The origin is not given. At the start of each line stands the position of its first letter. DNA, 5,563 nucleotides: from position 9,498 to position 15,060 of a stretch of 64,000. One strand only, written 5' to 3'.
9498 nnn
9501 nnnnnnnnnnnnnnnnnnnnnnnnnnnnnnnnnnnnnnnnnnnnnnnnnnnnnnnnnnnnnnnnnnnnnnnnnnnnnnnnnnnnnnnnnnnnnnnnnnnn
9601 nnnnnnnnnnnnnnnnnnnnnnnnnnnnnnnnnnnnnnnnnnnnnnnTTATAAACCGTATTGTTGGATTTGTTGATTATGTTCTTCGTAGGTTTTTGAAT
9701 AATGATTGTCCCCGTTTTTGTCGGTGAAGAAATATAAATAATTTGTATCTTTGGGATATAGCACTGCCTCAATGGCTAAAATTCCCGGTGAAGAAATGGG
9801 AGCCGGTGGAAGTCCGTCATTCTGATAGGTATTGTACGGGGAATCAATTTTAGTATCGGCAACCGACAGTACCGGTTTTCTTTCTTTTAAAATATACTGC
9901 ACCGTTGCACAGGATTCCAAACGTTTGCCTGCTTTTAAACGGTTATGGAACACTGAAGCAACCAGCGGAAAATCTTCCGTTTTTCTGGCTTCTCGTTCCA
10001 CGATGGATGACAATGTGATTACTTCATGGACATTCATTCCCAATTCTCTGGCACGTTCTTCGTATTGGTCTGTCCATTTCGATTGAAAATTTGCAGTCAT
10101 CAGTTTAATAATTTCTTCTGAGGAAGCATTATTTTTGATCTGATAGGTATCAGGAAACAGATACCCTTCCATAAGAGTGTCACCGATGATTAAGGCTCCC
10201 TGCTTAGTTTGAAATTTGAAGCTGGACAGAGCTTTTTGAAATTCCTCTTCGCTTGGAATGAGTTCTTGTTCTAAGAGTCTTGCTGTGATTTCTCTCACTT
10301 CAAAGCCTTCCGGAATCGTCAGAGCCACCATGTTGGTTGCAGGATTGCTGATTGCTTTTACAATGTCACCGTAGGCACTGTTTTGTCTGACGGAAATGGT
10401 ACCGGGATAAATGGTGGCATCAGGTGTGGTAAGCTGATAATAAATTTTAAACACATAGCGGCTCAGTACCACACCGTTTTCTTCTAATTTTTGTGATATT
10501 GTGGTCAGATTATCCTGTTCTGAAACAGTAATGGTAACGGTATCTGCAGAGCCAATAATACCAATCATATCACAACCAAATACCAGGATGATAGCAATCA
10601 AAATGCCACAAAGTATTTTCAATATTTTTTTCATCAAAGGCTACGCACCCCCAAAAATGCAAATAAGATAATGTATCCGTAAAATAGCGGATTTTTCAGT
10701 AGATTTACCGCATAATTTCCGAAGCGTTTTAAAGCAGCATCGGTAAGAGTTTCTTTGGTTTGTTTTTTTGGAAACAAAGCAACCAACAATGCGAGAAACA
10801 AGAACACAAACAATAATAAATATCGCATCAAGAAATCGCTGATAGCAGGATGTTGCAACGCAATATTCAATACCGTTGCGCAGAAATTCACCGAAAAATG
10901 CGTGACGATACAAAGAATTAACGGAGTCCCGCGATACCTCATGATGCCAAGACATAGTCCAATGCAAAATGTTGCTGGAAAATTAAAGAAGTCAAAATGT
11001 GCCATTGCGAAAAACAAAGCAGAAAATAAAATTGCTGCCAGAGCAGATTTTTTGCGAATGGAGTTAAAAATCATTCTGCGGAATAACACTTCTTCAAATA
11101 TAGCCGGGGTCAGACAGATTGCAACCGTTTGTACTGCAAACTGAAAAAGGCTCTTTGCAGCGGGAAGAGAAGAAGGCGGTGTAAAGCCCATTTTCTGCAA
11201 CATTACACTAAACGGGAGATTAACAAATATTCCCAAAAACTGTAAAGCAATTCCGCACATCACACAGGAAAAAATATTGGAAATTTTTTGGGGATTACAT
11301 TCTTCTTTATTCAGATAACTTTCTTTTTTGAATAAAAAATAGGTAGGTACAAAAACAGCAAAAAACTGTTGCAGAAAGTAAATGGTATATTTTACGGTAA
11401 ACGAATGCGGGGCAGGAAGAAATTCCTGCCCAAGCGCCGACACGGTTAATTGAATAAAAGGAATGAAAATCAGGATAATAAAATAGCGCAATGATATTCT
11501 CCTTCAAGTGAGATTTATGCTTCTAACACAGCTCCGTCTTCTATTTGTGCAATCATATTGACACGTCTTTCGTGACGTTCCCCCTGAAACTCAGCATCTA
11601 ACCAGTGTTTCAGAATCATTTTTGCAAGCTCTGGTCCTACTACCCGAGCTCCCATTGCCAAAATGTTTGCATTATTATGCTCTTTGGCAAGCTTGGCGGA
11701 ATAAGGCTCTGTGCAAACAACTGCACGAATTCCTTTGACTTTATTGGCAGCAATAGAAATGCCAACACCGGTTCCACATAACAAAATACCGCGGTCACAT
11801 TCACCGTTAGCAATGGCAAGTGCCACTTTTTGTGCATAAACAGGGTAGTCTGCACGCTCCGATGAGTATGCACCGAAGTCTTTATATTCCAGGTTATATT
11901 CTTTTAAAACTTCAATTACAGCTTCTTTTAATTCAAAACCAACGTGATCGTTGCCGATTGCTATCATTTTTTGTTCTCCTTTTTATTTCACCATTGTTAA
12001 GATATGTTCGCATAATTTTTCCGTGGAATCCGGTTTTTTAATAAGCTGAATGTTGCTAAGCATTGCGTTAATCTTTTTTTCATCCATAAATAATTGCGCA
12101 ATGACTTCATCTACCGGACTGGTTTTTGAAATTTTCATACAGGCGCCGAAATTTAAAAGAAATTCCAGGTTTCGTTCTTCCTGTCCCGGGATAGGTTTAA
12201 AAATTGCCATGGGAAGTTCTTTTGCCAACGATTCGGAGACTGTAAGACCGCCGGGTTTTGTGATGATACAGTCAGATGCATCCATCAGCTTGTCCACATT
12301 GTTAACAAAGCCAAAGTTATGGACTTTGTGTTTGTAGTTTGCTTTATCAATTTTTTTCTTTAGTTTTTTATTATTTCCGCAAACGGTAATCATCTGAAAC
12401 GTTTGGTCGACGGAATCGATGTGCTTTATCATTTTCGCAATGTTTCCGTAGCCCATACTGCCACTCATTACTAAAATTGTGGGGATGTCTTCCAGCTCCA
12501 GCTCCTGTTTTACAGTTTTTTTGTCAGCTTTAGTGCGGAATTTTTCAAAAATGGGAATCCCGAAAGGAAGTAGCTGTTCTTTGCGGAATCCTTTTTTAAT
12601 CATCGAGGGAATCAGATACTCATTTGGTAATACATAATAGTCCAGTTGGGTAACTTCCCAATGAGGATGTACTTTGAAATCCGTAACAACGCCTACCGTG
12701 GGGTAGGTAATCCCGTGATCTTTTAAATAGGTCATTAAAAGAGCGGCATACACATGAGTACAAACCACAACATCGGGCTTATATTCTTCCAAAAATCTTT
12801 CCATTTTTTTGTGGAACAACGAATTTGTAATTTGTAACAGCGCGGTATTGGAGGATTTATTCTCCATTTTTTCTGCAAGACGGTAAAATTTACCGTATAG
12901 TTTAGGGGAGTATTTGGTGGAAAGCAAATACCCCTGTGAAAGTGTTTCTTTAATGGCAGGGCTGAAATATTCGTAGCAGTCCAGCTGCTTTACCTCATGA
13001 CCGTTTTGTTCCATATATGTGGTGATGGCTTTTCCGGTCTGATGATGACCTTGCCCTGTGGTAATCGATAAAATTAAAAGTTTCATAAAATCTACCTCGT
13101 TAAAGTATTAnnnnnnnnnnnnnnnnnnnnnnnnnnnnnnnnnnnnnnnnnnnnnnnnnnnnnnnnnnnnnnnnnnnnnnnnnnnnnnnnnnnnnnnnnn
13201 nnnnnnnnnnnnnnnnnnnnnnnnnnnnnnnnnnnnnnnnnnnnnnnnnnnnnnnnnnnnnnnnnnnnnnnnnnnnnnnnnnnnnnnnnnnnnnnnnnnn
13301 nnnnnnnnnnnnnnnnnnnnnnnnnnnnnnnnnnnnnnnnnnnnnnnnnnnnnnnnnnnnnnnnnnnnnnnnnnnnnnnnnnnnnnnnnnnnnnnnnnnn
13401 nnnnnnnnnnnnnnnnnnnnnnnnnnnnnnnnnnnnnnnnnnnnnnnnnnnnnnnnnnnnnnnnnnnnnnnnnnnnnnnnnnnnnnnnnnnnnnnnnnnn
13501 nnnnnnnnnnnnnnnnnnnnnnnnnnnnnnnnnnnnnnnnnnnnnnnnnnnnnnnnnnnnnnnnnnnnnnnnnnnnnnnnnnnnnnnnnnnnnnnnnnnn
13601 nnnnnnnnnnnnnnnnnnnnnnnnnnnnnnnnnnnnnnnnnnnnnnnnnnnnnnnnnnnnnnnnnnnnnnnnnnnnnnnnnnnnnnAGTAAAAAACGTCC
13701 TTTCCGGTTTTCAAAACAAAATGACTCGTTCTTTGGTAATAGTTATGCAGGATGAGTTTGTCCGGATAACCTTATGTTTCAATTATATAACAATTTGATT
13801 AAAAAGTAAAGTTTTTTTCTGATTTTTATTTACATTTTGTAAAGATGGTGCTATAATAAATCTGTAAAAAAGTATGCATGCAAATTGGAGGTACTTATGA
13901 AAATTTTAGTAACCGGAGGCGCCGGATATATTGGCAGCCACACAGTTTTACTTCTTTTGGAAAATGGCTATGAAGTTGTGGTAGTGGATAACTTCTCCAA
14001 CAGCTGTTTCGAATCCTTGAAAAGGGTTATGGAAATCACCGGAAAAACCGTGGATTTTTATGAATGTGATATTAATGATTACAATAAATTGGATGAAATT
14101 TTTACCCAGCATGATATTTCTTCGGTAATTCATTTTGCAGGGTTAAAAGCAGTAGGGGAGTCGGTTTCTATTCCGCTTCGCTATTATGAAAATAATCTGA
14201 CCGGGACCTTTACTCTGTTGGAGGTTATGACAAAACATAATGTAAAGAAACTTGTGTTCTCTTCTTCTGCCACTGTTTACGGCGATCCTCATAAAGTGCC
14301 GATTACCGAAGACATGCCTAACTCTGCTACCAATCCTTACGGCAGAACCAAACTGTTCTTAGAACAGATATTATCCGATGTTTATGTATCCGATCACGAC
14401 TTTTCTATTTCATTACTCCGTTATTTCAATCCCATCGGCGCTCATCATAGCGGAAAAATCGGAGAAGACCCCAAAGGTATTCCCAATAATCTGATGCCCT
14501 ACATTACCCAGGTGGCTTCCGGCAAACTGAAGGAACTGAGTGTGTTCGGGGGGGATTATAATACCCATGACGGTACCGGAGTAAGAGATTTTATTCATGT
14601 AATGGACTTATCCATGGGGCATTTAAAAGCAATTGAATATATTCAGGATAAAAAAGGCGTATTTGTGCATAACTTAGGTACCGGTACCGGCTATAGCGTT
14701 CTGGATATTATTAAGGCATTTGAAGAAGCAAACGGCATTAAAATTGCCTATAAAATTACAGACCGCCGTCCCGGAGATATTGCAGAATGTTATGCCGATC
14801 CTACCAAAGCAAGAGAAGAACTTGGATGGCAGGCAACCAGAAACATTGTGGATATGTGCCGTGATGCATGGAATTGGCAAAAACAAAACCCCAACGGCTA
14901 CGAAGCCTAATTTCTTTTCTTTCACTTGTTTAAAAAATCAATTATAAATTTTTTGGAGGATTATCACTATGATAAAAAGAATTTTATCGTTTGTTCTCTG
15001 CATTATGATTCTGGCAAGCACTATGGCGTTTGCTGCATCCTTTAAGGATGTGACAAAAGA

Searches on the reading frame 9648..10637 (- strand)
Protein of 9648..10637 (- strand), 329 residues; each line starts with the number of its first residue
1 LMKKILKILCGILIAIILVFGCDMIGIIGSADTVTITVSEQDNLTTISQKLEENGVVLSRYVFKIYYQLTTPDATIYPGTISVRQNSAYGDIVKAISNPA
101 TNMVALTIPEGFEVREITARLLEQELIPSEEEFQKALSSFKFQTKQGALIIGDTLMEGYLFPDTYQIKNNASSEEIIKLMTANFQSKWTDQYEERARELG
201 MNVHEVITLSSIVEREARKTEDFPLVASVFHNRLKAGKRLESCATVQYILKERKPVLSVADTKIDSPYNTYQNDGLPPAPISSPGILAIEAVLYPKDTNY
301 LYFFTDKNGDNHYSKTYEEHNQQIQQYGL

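Call 61: search_protein_families(library=pfam, proteins=[window:9648-10637:-], max_evalue=0.00001)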
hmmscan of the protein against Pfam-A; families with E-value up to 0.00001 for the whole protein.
window:9648-10637:- (329 aa): 1 family
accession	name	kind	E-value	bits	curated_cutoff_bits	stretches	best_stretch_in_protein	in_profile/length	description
PF02618.21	YceG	-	2.3e-84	283.6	32.4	1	36-326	1-275/275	YceG-like family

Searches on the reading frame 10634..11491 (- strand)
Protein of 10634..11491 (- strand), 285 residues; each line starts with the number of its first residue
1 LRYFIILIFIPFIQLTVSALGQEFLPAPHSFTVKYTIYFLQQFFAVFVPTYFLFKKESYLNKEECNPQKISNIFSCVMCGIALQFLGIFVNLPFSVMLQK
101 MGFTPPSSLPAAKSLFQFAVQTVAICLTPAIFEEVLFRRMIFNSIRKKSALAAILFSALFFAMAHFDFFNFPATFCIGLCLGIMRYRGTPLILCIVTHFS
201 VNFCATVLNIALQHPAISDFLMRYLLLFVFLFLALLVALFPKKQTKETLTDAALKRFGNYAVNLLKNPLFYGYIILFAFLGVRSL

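Call 61: search_protein_families(library=pfam, proteins=[window:10634-11491:-], max_evalue=0.00001)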
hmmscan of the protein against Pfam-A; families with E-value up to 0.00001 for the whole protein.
window:10634-11491:- (285 aa): 1 family
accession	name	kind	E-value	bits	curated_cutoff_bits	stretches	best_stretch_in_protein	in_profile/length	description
PF02517.21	Rce1-like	-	4.2e-17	62.7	22.4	1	118-203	4-92/93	Type II CAAX prenyl endopeptidase Rce1-like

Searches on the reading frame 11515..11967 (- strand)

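Call 61: search_protein_families(library=pfam, proteins=[window:11515-11967:-], max_evalue=0.00001)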
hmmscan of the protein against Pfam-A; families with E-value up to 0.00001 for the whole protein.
window:11515-11967:- (150 aa): 1 family
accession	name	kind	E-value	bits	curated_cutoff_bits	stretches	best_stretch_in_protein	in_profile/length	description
PF02502.23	LacAB_rpiB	-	6.1e-61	204.8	24.7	1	2-139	1-138/138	Ribose/Galactose Isomerase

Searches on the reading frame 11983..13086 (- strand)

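Call 61: search_protein_families(library=pfam, proteins=[window:11983-13086:-], max_evalue=0.00001)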
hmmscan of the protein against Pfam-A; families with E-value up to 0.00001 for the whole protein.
window:11983-13086:- (367 aa): 3 families
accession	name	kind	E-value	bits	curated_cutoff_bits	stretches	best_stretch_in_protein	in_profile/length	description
PF06925.17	MGDG_synth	-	4.3e-34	118.5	25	1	14-179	1-169/169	Monogalactosyldiacylglycerol (MGDG) synthase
PF04101.22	Glyco_tran_28_C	-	2.6e-12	47.5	22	1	203-353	1-161/166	Glycosyltransferase family 28 C-terminal domain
PF00534.26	Glycos_transf_1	-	3e-09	37.1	26.4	1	189-305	2-130/172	Glycosyl transferases group 1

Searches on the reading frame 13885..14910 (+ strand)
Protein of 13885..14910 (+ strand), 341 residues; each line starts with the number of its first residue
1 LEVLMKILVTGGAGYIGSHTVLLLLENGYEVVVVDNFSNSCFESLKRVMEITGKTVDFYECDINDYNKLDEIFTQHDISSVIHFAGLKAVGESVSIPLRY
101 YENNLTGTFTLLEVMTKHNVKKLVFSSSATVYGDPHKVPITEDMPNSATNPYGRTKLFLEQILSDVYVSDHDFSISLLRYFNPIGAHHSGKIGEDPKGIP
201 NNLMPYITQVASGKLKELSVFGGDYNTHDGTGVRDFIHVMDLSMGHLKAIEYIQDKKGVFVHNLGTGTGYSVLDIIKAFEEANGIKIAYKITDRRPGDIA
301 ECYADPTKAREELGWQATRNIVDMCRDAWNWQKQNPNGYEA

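Call 63: search_protein_families(library=pfam, proteins=[window:13885-14910:+], max_evalue=0.00001)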
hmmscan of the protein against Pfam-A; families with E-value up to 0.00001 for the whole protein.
window:13885-14910:+ (341 aa): 8 families
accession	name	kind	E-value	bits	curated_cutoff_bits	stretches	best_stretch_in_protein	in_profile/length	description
PF16363.11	GDP_Man_Dehyd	-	1.2e-63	216.1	27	1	8-327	1-331/332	GDP-mannose 4,6 dehydratase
PF01370.27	Epimerase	-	1.1e-55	189.1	20.9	1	7-256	1-231/240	NAD dependent epimerase/dehydratase family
PF01073.25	3Beta_HSD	-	2.5e-18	66.5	22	1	8-162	1-156/280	3-beta hydroxysteroid dehydrogenase/isomerase family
PF02719.21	Polysacc_synt_2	-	2.1e-15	57.1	20.2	1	7-186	1-174/293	Polysaccharide biosynthesis protein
PF04321.23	RmlD_sub_bind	-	8.2e-13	48.5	27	1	5-164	1-137/287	RmlD substrate binding domain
PF08659.16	KR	-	2.6e-08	34.4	22.6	1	7-136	3-145/180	KR domain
PF00106.31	adh_short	-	5.6e-08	32.9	26.6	1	7-116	3-120/195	short chain dehydrogenase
PF13460.12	NAD_binding_10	-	1e-07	32.4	27.2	1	11-173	1-138/184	NAD(P)H-binding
